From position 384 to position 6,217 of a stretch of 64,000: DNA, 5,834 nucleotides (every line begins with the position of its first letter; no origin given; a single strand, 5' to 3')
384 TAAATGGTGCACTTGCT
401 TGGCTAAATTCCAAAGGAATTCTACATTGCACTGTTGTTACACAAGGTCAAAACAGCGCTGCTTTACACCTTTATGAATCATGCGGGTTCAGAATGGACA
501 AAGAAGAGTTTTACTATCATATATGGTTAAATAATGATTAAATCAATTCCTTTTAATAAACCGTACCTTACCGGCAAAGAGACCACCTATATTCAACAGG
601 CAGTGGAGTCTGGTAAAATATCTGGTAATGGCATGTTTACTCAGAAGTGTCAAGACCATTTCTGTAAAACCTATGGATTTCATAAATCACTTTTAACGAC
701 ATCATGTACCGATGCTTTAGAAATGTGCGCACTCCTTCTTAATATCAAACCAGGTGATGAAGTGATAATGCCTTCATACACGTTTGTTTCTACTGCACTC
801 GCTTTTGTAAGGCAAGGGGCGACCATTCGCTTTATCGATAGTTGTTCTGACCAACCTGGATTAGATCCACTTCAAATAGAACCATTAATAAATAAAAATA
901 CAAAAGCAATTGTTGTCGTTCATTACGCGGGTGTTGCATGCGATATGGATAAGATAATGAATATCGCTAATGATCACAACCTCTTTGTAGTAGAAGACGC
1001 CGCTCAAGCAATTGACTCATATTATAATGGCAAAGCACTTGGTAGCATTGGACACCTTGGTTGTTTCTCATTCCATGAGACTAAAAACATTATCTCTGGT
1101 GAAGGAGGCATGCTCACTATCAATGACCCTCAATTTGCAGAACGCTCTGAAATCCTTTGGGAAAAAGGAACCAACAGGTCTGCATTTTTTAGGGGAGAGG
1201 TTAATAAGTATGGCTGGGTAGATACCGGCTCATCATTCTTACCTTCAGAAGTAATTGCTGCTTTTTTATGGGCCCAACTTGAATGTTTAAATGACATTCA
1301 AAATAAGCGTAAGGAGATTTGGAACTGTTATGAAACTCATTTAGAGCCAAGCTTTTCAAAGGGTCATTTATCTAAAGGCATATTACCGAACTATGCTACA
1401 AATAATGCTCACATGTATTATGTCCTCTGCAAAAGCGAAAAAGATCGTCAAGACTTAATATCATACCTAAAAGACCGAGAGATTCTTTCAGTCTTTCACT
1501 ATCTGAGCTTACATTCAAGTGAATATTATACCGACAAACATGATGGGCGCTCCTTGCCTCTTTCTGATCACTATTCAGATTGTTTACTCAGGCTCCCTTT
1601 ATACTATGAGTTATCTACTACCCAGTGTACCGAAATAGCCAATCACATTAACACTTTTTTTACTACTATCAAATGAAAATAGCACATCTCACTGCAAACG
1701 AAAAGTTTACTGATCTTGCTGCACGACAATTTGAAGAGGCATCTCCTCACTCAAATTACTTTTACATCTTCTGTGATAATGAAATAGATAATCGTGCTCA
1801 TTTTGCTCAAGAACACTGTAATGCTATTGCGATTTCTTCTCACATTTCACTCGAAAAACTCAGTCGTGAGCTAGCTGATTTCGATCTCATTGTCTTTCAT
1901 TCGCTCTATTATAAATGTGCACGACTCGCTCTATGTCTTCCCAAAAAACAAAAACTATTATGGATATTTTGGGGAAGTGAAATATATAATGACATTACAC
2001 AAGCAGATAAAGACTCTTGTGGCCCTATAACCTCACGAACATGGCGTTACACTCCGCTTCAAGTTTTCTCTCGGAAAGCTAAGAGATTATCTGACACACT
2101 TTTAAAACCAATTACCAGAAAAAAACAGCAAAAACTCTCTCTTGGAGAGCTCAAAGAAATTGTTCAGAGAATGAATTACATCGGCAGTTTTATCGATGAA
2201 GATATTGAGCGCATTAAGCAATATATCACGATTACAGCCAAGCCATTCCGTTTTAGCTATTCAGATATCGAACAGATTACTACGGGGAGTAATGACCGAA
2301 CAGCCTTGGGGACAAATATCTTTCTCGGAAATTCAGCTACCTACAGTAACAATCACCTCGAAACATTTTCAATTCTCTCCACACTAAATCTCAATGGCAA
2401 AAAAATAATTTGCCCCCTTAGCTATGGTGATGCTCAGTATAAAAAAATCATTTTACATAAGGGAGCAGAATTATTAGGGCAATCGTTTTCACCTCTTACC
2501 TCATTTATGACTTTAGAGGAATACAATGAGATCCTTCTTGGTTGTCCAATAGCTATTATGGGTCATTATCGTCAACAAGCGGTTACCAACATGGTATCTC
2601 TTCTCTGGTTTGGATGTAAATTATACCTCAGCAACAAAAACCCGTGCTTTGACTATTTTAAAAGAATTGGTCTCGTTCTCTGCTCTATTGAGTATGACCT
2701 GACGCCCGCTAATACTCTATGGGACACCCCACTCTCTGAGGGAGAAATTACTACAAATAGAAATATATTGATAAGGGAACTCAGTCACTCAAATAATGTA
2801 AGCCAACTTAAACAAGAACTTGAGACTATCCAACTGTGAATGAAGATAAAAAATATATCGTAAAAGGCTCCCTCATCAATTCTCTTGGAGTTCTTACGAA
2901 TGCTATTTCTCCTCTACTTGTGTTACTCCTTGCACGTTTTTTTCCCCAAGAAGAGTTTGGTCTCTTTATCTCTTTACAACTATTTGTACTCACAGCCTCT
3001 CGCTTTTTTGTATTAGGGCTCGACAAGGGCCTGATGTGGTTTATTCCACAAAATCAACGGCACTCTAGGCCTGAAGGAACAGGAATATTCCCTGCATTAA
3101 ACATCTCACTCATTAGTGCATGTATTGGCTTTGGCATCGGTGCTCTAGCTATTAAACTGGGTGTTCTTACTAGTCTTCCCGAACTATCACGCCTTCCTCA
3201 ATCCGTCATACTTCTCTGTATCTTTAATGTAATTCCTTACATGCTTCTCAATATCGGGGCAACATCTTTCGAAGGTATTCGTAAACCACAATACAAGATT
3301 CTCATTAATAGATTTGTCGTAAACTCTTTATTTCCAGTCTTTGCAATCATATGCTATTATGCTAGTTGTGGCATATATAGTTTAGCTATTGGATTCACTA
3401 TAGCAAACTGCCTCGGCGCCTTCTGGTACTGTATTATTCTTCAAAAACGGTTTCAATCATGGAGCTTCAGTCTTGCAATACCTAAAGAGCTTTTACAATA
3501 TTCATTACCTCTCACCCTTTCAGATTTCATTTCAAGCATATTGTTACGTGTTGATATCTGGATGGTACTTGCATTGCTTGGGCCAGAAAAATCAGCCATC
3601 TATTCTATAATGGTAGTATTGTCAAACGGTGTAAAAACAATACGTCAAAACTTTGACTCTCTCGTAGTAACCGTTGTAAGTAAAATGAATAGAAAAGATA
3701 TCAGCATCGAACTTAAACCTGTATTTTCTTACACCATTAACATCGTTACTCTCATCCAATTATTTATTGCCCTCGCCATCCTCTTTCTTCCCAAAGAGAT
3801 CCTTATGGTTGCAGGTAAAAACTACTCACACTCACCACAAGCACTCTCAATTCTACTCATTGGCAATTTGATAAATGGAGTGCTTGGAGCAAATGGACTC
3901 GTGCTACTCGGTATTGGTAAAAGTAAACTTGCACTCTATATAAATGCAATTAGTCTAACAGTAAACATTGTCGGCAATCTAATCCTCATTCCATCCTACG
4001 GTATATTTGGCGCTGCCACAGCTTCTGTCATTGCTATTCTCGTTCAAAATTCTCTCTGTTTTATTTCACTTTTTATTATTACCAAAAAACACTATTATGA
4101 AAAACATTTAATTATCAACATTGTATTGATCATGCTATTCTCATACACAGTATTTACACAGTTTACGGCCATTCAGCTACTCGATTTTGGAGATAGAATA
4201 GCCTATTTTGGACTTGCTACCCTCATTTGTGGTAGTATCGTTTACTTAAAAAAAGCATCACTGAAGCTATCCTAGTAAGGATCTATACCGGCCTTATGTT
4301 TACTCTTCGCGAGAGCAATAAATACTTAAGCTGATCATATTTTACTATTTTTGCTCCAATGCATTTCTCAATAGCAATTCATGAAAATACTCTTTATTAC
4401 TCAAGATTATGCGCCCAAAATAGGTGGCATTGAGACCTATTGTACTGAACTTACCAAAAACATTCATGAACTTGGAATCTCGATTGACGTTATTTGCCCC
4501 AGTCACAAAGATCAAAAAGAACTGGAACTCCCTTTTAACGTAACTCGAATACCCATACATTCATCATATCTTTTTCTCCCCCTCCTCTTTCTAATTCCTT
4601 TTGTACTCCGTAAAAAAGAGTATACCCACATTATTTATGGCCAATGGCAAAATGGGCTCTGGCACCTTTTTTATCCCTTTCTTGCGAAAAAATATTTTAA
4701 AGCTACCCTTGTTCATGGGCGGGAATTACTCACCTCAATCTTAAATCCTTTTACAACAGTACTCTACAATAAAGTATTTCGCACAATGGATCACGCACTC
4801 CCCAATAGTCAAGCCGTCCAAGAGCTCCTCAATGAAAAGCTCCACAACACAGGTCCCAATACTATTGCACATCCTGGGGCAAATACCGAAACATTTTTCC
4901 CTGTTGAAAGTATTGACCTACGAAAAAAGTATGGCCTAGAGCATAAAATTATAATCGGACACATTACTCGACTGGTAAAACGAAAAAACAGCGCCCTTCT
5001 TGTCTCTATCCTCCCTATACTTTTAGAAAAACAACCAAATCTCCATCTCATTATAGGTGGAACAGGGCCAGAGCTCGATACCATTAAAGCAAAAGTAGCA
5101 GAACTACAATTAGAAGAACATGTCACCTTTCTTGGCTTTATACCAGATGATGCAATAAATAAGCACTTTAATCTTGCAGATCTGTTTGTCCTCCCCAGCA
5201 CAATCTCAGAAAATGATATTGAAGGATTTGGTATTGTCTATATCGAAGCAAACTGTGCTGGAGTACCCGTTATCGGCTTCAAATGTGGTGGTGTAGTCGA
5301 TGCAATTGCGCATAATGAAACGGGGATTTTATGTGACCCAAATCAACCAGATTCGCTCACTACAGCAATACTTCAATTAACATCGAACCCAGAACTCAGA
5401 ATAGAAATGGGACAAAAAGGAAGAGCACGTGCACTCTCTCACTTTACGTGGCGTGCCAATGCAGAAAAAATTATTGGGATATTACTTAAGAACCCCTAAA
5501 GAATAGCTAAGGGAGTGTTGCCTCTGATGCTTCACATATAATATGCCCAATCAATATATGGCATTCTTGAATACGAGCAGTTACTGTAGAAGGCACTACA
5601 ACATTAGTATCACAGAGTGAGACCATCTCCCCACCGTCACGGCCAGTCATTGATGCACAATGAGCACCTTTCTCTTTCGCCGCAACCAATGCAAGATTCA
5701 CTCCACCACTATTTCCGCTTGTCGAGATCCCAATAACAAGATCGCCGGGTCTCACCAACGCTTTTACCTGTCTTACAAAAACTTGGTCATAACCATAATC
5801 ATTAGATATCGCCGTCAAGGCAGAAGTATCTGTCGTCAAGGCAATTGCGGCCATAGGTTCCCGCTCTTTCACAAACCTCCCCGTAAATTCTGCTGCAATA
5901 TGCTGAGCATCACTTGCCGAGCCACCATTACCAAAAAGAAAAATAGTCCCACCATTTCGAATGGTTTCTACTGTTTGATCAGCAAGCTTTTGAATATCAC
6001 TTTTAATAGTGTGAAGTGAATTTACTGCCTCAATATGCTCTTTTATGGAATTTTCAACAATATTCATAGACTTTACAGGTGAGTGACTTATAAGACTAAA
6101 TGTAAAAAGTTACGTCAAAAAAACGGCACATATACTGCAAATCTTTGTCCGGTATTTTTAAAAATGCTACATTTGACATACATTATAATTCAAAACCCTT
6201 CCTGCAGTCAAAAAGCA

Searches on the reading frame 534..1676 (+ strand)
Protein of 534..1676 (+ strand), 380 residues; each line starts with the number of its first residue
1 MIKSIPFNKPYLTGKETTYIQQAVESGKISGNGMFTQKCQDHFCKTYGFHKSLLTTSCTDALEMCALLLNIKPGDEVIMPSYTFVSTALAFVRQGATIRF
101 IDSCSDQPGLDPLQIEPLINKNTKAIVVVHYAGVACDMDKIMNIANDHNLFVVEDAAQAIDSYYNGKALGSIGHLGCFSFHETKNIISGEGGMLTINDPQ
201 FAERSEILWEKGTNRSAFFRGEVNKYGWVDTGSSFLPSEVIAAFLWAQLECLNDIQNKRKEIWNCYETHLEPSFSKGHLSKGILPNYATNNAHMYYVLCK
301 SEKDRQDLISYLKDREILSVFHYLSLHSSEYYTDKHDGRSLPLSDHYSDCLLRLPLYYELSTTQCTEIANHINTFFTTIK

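Call 15: search_protein_families(library=pfam, proteins=[window:534-1676:+], max_evalue=0.001)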
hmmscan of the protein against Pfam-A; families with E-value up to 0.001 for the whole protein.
window:534-1676:+ (380 aa): 3 families
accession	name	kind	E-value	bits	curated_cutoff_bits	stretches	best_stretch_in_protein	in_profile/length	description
PF01041.23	DegT_DnrJ_EryC1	-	9.3e-84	282.1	19.8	1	13-372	4-359/360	DegT/DnrJ/EryC1/StrS aminotransferase family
PF00266.25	Aminotran_5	-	3.2e-07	30.1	21.5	1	53-161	65-181/371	Aminotransferase class-V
PF00155.27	Aminotran_1_2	-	7.2e-06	25.9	19.7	1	51-157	67-187/361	Aminotransferase class I and II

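Call 83: find_encoding_contigs(protein=window:534-1676:+, flank=10000, max_places=2)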
Protein window:534-1676:+ (380 aa): no gene with exactly this product is on record in the collection.

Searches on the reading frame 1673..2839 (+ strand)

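Call 15: search_protein_families(library=pfam, proteins=[window:1673-2839:+], max_evalue=0.001)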
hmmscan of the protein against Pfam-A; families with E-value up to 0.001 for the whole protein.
window:1673-2839:+ (388 aa): 1 family
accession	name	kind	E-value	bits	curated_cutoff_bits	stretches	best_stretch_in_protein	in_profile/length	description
PF07429.17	Glyco_transf_56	-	2.6e-10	40.4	25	1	211-326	183-301/358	4-alpha-L-fucosyltransferase glycosyl transferase group 56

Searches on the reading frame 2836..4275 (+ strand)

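Call 15: search_protein_families(library=pfam, proteins=[window:2836-4275:+], max_evalue=0.001)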
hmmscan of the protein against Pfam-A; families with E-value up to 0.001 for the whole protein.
window:2836-4275:+ (479 aa): 2 families
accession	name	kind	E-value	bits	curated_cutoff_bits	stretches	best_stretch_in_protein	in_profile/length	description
PF01943.22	Polysacc_synt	-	7.4e-11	42.4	28.2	1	9-259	2-247/274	Polysaccharide biosynthesis protein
PF01554.23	MatE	-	9.8e-07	29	24.9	1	225-382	1-160/161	MatE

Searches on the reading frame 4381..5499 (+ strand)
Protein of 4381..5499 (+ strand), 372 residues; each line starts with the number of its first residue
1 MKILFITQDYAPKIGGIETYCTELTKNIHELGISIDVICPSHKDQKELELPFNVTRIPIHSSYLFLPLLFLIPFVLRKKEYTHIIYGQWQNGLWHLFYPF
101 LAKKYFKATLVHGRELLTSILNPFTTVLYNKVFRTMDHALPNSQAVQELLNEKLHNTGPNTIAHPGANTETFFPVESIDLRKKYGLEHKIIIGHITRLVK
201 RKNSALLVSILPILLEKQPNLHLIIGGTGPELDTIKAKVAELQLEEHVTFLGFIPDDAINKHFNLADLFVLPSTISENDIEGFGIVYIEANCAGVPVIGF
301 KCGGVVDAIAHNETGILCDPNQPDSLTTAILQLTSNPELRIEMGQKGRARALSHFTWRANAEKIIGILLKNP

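Call 15: search_protein_families(library=pfam, proteins=[window:4381-5499:+], max_evalue=0.001)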
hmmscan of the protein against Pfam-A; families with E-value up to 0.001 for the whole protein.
window:4381-5499:+ (372 aa): 6 families
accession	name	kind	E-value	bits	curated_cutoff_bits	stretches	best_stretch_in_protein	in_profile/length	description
PF00534.26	Glycos_transf_1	-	1.1e-42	145.9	26.4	1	180-349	5-171/172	Glycosyl transferases group 1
PF13692.12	Glyco_trans_1_4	-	1.4e-30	106.9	27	1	191-336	3-142/142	Glycosyl transferases group 1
PF13439.12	Glyco_transf_4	-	5.9e-10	39.9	28.5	1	14-170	1-169/170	Glycosyltransferase Family 4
PF20706.3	GT4-conflict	-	8.9e-07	28.7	26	1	203-359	213-380/385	Family 4 Glycosyltransferase in conflict systems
PF13524.12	Glyco_trans_1_2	-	1.7e-05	25.3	25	1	219-365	13-143/144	Glycosyl transferase-like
PF08323.17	Glyco_transf_5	-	0.00018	21.7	22.7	1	2-48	1-49/239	Starch synthase catalytic domain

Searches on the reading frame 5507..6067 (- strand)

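Call 15: search_protein_families(library=pfam, proteins=[window:5507-6067:-], max_evalue=0.001)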
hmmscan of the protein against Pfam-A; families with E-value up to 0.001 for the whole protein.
window:5507-6067:- (186 aa): 2 families
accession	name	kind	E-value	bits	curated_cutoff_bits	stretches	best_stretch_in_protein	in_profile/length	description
PF13580.11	SIS_2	-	4.4e-25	88.7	27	1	19-142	15-138/138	SIS domain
PF01380.27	SIS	-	1.2e-11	44.9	25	1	90-159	36-105/131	SIS domain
